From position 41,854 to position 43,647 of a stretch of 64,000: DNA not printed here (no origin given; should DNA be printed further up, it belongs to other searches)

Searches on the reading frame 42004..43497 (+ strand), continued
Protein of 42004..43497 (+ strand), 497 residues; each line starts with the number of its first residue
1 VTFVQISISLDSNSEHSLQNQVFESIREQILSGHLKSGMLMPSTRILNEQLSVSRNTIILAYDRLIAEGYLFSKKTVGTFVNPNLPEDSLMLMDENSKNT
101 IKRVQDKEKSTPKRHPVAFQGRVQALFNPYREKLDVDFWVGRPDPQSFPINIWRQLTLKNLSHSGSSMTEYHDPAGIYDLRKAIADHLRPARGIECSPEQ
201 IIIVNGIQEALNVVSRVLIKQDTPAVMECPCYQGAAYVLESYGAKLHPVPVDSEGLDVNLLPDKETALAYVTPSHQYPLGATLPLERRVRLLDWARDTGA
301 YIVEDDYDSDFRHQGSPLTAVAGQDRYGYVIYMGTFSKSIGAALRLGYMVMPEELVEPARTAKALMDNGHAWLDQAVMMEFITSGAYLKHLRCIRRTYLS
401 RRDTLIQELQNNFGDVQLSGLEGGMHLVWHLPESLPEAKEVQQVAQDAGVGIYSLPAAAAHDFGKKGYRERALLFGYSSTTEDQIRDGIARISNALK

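Call 36: find_encoding_contigs(protein=P0006, flank=6000, max_places=1)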
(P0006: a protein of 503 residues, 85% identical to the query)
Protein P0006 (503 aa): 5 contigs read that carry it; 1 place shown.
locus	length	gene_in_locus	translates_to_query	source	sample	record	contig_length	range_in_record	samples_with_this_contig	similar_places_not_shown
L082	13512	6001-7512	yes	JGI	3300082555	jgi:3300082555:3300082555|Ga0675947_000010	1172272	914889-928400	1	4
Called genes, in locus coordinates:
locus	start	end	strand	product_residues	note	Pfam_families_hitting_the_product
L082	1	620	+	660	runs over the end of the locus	PF01578:Cytochrom_C_asm, PF16327:CcmF_C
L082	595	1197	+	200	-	PF00578:AhpC-TSA, PF08534:Redoxin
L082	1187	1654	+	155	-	PF03918:CcmH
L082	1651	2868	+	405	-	PF23914:TPR_CcmH_CycH, PF13428:TPR_14 (faint), PF14559:TPR_19 (faint), PF23892:Ig_CycH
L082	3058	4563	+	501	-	PF14522:Cytochrome_C7 (faint), PF13447:Multi-haem_cyto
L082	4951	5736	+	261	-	PF27869:HaoB_nitrify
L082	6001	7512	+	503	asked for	PF00392:GntR, PF00155:Aminotran_1_2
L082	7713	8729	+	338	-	PF23914:TPR_CcmH_CycH, PF13432:TPR_16 (faint), PF13428:TPR_14 (faint), PF23892:Ig_CycH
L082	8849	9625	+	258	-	PF13230:GATase_4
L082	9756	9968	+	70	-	PF13275:S4_2, PF01479:S4 (weak)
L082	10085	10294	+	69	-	PF03831:YjdM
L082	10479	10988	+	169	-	PF07308:DUF1456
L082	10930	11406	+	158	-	PF13279:4HBT_2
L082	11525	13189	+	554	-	PF00005:ABC_tran, PF02463:SMC_N (faint), PF13304:AAA_21 (weak), PF12848:ABC_tran_Xtn, PF00005:ABC_tran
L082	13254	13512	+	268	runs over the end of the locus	PF00481:PP2C (faint), PF13672:PP2C_2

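Call 37: find_encoding_contigs(protein=P0013, flank=6000, max_places=1)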
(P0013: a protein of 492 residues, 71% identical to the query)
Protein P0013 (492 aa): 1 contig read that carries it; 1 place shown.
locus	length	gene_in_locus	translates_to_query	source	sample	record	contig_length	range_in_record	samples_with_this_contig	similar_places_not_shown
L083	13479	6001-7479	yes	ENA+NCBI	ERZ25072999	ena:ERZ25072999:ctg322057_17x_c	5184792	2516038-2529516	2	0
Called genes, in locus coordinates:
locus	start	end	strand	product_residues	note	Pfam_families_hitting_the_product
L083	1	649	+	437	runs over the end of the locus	PF13701:DDE_Tnp_1_4, PF01609:DDE_Tnp_1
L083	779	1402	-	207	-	PF02608:Bmp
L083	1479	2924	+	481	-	PF00282:Pyridoxal_deC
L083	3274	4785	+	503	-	PF09699:Paired_CXXCH_1 (faint), PF14522:Cytochrome_C7 (faint), PF13447:Multi-haem_cyto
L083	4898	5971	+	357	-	PF27869:HaoB_nitrify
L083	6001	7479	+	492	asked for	PF00392:GntR, PF00155:Aminotran_1_2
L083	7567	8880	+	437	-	PF13701:DDE_Tnp_1_4, PF01609:DDE_Tnp_1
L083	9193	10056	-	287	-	PF00753:Lactamase_B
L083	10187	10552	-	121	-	-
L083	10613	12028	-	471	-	PF00890:FAD_binding_2 (faint), PF01134:GIDA (faint), PF01266:DAO (faint), PF07992:Pyr_redox_2, PF12831:FAD_oxidored (weak), PF13450:NAD_binding_8 (weak), PF04324:Fer2_BFD (weak), PF17806:SO_alpha_A3, +3 more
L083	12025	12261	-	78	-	PF13510:Fer2_4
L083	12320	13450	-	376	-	PF01266:DAO, PF02737:3HCDH_N (faint), PF13450:NAD_binding_8 (weak)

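Call 38: find_encoding_contigs(protein=P0064, flank=7000, max_places=1)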
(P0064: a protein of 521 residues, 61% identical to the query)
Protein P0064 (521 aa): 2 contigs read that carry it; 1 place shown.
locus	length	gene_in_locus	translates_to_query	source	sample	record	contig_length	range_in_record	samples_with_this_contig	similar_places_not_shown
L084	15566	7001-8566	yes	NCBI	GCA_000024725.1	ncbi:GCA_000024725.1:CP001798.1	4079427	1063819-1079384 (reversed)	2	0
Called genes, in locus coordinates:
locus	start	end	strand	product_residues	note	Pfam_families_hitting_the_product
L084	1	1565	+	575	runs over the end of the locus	PF00587:tRNA-synt_2b, PF04073:tRNA_edit, PF03129:HGTP_anticodon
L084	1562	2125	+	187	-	PF01464:SLT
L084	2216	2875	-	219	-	PF03264:Cytochrom_NNT, PF14522:Cytochrome_C7 (faint)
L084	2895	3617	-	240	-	PF13435:Cytochrome_C554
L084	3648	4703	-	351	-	PF27869:HaoB_nitrify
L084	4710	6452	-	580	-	PF14522:Cytochrome_C7 (faint), PF22113:Mtrc-MtrF_II-IV_dom (faint), PF13447:Multi-haem_cyto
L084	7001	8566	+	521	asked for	PF00392:GntR, PF00155:Aminotran_1_2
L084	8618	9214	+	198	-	PF16694:Cytochrome_P460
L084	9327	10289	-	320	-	PF07731:Cu-oxidase_2 (faint), PF07732:Cu-oxidase_3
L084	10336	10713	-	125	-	PF00034:Cytochrom_C, PF13442:Cytochrome_CBB3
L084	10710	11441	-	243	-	PF00034:Cytochrom_C (faint), PF02433:FixO (faint), PF13442:Cytochrome_CBB3 (faint)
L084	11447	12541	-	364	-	PF07731:Cu-oxidase_2 (weak), PF07732:Cu-oxidase_3, PF00394:Cu-oxidase, PF07731:Cu-oxidase_2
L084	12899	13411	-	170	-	PF07732:Cu-oxidase_3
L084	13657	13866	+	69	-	-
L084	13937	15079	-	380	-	PF12323:HTH_OrfB_IS605, PF01385:OrfB_IS605, PF07282:Cas12f1-like_TNB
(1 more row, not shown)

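Call 39: find_encoding_contigs(protein=P0101, flank=7000, max_places=1)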
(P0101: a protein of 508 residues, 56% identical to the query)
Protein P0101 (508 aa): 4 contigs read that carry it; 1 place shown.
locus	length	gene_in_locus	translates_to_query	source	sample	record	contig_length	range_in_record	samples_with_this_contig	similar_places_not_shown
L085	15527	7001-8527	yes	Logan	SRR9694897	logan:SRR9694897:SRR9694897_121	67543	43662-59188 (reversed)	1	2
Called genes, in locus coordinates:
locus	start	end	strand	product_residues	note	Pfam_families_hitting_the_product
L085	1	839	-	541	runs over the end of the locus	PF12837:Fer4_6 (faint), PF00037:Fer4 (faint), PF12838:Fer4_7 (weak), PF14697:Fer4_21 (weak), PF25160:LdpA_Fe-S-bd (weak), PF13187:Fer4_9 (weak), PF13237:Fer4_10 (weak), PF14697:Fer4_21 (weak), +2 more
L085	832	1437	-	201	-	PF11748:DUF3306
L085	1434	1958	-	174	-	PF11749:DUF3305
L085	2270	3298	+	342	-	PF04055:Radical_SAM, PF13353:Fer4_12 (weak), PF06463:Mob_synth_C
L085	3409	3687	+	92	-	-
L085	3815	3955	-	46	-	-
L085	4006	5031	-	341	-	PF27869:HaoB_nitrify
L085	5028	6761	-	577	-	PF14522:Cytochrome_C7 (faint), PF22113:Mtrc-MtrF_II-IV_dom (faint), PF09699:Paired_CXXCH_1 (faint), PF13447:Multi-haem_cyto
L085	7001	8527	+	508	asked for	PF00392:GntR, PF00155:Aminotran_1_2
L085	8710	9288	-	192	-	PF04203:Sortase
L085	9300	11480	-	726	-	PF08487:VIT, PF13757:VIT_2, PF00092:VWA, PF13519:VWA_2, PF13768:VWA_3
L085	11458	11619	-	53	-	-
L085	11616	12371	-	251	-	PF00691:OmpA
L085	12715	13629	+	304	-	PF12728:HTH_17, PF12727:PBP_like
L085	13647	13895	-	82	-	-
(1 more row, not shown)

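Call 40: find_encoding_contigs(protein=P0059, flank=7000, max_places=1)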
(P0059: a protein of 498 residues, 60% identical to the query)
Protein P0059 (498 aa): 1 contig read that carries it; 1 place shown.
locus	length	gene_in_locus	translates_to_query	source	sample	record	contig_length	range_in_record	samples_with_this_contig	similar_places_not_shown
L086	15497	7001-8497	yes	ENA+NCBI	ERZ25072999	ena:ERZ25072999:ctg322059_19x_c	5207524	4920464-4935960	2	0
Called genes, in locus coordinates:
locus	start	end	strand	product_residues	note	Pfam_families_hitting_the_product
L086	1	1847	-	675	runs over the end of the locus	PF05787:PhoX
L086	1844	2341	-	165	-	PF20791:Acyl-ACP_TE_C (faint), PF13279:4HBT_2, PF03061:4HBT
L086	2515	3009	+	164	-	PF00376:MerR, PF13411:MerR_1, PF09278:MerR-DNA-bind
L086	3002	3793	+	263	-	PF00378:ECH_1, PF16113:ECH_2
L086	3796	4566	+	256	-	PF00106:adh_short, PF08659:KR, PF13561:adh_short_C2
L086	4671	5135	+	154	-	PF07799:DUF1643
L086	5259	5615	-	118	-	-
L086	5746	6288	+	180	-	-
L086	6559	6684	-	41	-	-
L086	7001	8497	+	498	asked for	PF00392:GntR, PF00155:Aminotran_1_2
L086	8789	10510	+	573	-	-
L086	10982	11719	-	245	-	PF00702:Hydrolase, PF13419:HAD_2, PF13242:Hydrolase_like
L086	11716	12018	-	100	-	PF01910:Thiamine_BP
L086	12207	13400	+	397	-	PF12242:Eno-Rase_NADH_b, PF12241:Enoyl_reductase, PF07055:Eno-Rase_FAD_bd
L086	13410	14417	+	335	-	PF04055:Radical_SAM (weak), PF13353:Fer4_12 (faint)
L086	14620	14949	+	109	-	-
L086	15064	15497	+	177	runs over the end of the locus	PF13899:Thioredoxin_7, PF13098:Thioredoxin_2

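Call 41: find_encoding_contigs(protein=P0071, flank=7000, max_places=1)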
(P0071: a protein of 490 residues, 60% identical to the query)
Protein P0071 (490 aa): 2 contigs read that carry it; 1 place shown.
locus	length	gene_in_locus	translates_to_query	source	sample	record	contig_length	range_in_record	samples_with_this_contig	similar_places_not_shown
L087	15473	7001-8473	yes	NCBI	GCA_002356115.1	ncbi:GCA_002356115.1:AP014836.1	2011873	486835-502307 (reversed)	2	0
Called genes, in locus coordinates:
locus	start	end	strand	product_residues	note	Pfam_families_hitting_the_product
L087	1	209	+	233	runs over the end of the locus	-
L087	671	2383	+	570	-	PF00587:tRNA-synt_2b, PF04073:tRNA_edit, PF03129:HGTP_anticodon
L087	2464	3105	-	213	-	PF03264:Cytochrom_NNT, PF14522:Cytochrome_C7 (faint)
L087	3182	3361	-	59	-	-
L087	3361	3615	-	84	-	-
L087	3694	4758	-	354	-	PF27869:HaoB_nitrify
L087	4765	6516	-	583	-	PF14522:Cytochrome_C7 (faint), PF13447:Multi-haem_cyto, PF22113:Mtrc-MtrF_II-IV_dom (weak)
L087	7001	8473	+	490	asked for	PF00392:GntR, PF00155:Aminotran_1_2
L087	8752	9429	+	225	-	PF16694:Cytochrome_P460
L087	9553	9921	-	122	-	PF02261:Asp_decarbox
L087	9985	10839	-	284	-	PF02569:Pantoate_ligase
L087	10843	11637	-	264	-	PF02548:Pantoate_transf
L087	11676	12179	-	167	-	PF01288:HPPK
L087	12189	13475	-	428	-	PF01743:PolyA_pol, PF12627:PolyA_pol_RNAbd, PF12626:PolyA_pol_arg_C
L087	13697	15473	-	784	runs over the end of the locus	PF01590:GAF, PF13185:GAF_2, PF13492:GAF_3, PF05524:PEP-utilisers_N, PF00391:PEP-utilizers, PF02896:PEP-utilizers_C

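Call 46: search_protein_families(library=pfam, proteins=[L007:8501-9208:+, L001:8569-9279:+, L011:9305-9868:-, L011:11881-13404:+, L016:2442-3950:-, L023:7443-9713:-, L031:2266-4416:-, L021:7660-9786:-, L009:3965-4837:-, L062:9273-9899:-], max_evalue=0.00001)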
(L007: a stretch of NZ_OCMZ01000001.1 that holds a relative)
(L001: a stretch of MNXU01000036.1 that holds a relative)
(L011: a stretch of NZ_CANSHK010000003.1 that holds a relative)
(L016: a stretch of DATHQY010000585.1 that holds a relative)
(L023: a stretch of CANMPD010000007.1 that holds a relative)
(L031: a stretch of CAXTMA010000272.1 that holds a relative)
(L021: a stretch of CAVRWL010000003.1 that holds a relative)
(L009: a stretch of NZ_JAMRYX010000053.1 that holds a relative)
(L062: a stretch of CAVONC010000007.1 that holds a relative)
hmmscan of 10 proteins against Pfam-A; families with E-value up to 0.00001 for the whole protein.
L007:8501-9208:+ (235 aa): 1 family
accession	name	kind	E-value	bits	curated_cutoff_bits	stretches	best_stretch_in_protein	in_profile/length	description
PF13435.11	Cytochrome_C554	-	9.8e-31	107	20.8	1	32-115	1-84/84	Cytochrome c554 and c-prime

L001:8569-9279:+ (236 aa): 2 families
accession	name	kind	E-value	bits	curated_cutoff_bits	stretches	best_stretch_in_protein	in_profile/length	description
PF13435.11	Cytochrome_C554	-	8.6e-30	104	20.8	1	33-116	1-84/84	Cytochrome c554 and c-prime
PF14537.11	Cytochrom_c3_2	-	7.2e-06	26.8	25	0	33-89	8-66/79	Cytochrome c3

L011:9305-9868:- (187 aa): 0 families

L011:11881-13404:+ (507 aa): 2 families
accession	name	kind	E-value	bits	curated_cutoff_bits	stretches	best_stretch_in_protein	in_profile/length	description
PF00324.27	AA_permease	-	8.2e-28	97.7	24.6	1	62-411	18-380/470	Amino acid permease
PF13520.12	AA_permease_2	-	1.1e-26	94.1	27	1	59-454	23-416/427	Amino acid permease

L016:2442-3950:- (502 aa): 1 family
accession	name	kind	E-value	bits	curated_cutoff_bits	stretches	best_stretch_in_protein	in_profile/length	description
PF00324.27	AA_permease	-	2.5e-20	73.1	24.6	1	71-412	30-384/470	Amino acid permease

L023:7443-9713:- (756 aa): 3 families
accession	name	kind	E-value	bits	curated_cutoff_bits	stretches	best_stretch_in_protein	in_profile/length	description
PF00384.28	Molybdopterin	-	1.3e-44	153.1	24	1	87-496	1-353/353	Molybdopterin oxidoreductase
PF01568.27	Molydop_binding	-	5.9e-20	71.8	26.8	1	618-723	2-106/110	Molydopterin dinucleotide binding domain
PF04879.21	Molybdop_Fe4S4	-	1.3e-08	35.1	22.7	1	35-74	7-45/55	Molybdopterin oxidoreductase Fe4S4 domain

L031:2266-4416:- (716 aa): 3 families
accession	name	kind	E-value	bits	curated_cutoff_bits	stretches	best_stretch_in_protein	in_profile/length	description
PF00384.28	Molybdopterin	-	1.5e-37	129.9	24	1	73-481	1-352/353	Molybdopterin oxidoreductase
PF01568.27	Molydop_binding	-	3.5e-20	72.5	26.8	1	602-706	2-107/110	Molydopterin dinucleotide binding domain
PF04879.21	Molybdop_Fe4S4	-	1.9e-08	34.6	22.7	1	22-60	8-45/55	Molybdopterin oxidoreductase Fe4S4 domain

L021:7660-9786:- (708 aa): 3 families
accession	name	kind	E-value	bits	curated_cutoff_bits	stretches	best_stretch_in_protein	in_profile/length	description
PF00384.28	Molybdopterin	-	1.6e-36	126.5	24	1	65-473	1-352/353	Molybdopterin oxidoreductase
PF01568.27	Molydop_binding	-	3.6e-21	75.7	26.8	1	594-698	2-107/110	Molydopterin dinucleotide binding domain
PF04879.21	Molybdop_Fe4S4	-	1.8e-07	31.5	22.7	1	14-52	8-45/55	Molybdopterin oxidoreductase Fe4S4 domain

L009:3965-4837:- (290 aa): 0 families

L062:9273-9899:- (208 aa): 1 family
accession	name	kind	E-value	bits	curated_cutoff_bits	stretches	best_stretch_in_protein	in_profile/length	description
PF12900.13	Pyridox_ox_2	-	1.1e-29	103.7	27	1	31-176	3-139/140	Pyridoxamine 5'-phosphate oxidase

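Call 47: search_protein_families(library=pfam, proteins=[L014:9314-9835:-, L029:9337-9831:-, L029:11773-12627:+, L017:20511-20960:+, L017:7362-8177:-, L026:4451-5677:-, L041:740-1843:-, L074:11533-12744:+, L086:8789-10510:+, L032:8497-9063:+], max_evalue=0.00001)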
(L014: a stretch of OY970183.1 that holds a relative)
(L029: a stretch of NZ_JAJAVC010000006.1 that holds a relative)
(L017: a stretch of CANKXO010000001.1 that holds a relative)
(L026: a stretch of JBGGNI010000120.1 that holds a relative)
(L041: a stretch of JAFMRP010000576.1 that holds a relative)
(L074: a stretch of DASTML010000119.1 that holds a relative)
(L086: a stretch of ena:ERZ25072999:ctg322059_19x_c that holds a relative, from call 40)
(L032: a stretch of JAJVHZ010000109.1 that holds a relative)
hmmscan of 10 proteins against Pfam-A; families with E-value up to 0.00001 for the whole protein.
L014:9314-9835:- (173 aa): 0 families

L029:9337-9831:- (164 aa): 1 family
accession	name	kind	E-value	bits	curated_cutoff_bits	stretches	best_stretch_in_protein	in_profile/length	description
PF03992.22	ABM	-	3.7e-07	30.7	23.1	1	20-84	12-77/78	Antibiotic biosynthesis monooxygenase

L029:11773-12627:+ (284 aa): 2 families
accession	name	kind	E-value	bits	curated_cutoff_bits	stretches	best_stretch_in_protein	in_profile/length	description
PF05899.18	Cupin_3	-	4.3e-17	62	23.5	2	223-273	25-72/74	EutQ-like cupin domain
PF07883.17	Cupin_2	-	1.2e-07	31.7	27.2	0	225-260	19-52/70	Cupin domain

L017:20511-20960:+ (149 aa): 1 family
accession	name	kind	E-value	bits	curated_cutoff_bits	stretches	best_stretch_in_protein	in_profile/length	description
PF07883.17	Cupin_2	-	4.7e-13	49.1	27.2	1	54-122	3-70/70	Cupin domain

L017:7362-8177:- (271 aa): 1 family
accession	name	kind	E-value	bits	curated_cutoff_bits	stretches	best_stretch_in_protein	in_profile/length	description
PF01226.23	Form_Nir_trans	-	1.4e-65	221.5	34.6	1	22-249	16-240/240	Formate/nitrite transporter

L026:4451-5677:- (408 aa): 2 families
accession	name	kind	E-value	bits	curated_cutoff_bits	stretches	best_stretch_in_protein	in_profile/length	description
PF13433.12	Peripla_BP_5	-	5.6e-153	509.8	27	1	31-400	1-361/363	Periplasmic binding protein domain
PF13458.12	Peripla_BP_6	-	8.9e-68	229.9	31.7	1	30-381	1-343/343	Periplasmic binding protein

L041:740-1843:- (367 aa): 2 families
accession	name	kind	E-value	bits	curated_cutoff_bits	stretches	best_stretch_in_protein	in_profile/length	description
PF01380.27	SIS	-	4.4e-28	98.1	25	2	214-343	5-130/131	SIS domain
PF13580.11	SIS_2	-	3.4e-07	30.8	27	0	90-128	100-138/138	SIS domain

L074:11533-12744:+ (403 aa): 8 families
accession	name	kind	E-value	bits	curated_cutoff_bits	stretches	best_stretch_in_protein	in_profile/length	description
PF13424.12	TPR_12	-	3.6e-24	85.2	30.1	2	207-279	4-76/77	Tetratricopeptide repeat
PF13374.12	TPR_10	-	3.8e-14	52.6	27.5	0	251-279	5-33/42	Tetratricopeptide repeat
PF07719.23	TPR_2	-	1.5e-12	47.1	27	0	282-313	2-33/34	Tetratricopeptide repeat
PF00515.34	TPR_1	-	5.4e-12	45.4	27.8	0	283-312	3-32/34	Tetratricopeptide repeat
PF13432.12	TPR_16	-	2.4e-10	41.1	32.7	0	256-314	5-64/65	Tetratricopeptide repeat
PF13181.12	TPR_8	-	3.5e-10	39.7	25.7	0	284-312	4-32/34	Tetratricopeptide repeat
PF24885.1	TPR_NPHP3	-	1.1e-07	32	100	1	211-278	146-213/239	Nephrocystin-3 TPR domain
PF13176.12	TPR_7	-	2.6e-06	27.5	27.9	0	284-313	2-31/36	Tetratricopeptide repeat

L086:8789-10510:+ (573 aa): 0 families

L032:8497-9063:+ (188 aa): 0 families
